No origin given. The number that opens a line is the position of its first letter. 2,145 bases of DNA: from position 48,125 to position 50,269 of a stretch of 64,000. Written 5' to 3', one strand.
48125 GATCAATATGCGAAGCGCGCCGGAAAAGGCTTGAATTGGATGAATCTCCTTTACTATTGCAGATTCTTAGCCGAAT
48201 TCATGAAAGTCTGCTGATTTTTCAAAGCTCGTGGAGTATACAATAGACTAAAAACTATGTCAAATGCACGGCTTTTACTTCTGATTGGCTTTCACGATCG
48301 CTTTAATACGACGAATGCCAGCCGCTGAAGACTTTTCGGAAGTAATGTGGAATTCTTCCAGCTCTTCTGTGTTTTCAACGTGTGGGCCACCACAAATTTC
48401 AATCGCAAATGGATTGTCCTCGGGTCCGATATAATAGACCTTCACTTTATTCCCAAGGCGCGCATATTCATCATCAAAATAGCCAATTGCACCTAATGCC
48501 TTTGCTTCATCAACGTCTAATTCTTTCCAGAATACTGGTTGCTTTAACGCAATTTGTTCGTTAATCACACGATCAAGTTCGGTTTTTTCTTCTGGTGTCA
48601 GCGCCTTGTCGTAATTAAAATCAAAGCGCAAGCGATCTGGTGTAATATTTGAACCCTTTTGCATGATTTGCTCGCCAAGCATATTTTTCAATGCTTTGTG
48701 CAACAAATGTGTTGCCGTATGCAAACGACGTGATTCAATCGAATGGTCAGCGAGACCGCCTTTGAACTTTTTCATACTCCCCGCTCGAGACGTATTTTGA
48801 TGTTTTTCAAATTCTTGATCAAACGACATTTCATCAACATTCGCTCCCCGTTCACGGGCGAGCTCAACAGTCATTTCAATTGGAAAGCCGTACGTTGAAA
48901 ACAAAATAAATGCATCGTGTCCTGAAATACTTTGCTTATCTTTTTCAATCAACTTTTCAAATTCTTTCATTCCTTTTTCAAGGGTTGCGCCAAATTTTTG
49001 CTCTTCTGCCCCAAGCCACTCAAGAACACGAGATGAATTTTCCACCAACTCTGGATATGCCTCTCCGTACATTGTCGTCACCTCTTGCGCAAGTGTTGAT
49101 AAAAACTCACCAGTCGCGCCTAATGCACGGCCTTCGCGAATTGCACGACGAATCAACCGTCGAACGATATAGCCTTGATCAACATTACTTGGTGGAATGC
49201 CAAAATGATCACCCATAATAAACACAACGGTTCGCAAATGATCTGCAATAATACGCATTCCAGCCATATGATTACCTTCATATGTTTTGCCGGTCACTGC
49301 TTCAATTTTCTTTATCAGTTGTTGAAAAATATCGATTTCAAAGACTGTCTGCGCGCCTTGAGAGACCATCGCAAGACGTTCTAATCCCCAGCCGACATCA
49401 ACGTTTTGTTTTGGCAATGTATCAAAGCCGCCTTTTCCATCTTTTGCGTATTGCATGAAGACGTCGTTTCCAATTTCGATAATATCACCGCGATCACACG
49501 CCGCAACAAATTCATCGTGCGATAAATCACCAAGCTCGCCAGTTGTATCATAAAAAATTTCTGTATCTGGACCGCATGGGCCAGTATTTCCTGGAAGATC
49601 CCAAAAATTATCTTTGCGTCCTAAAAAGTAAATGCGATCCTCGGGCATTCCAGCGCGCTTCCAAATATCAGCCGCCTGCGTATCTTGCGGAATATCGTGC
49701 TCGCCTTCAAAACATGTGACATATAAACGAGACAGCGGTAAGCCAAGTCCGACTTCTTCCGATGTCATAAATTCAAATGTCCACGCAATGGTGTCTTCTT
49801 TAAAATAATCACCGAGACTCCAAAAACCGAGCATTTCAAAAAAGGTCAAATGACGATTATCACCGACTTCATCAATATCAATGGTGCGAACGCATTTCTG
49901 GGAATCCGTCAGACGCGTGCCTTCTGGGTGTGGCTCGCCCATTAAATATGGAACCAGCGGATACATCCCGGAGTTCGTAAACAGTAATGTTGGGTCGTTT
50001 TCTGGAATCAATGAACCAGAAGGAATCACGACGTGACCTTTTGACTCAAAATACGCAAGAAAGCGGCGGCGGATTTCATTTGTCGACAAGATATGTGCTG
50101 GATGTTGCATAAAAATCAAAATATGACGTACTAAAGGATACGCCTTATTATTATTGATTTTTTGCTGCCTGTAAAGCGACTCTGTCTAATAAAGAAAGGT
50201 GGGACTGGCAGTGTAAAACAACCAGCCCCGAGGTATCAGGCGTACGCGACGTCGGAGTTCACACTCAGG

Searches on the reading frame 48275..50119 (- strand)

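Call 57: search_protein_families(library=pfam, proteins=[window:48275-50119:-], max_evalue=0.001)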
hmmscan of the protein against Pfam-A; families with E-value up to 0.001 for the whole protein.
window:48275-50119:- (614 aa): 2 families
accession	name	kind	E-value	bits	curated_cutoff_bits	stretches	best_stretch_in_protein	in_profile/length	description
PF01411.24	tRNA-synt_2c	-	2.3e-133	446.1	30.3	1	15-452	1-436/552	tRNA synthetases class II (A)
PF07973.19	tRNA_SAD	-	2.2e-13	50.4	24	1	559-605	1-43/44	Threonyl and Alanyl tRNA synthetase second additional domain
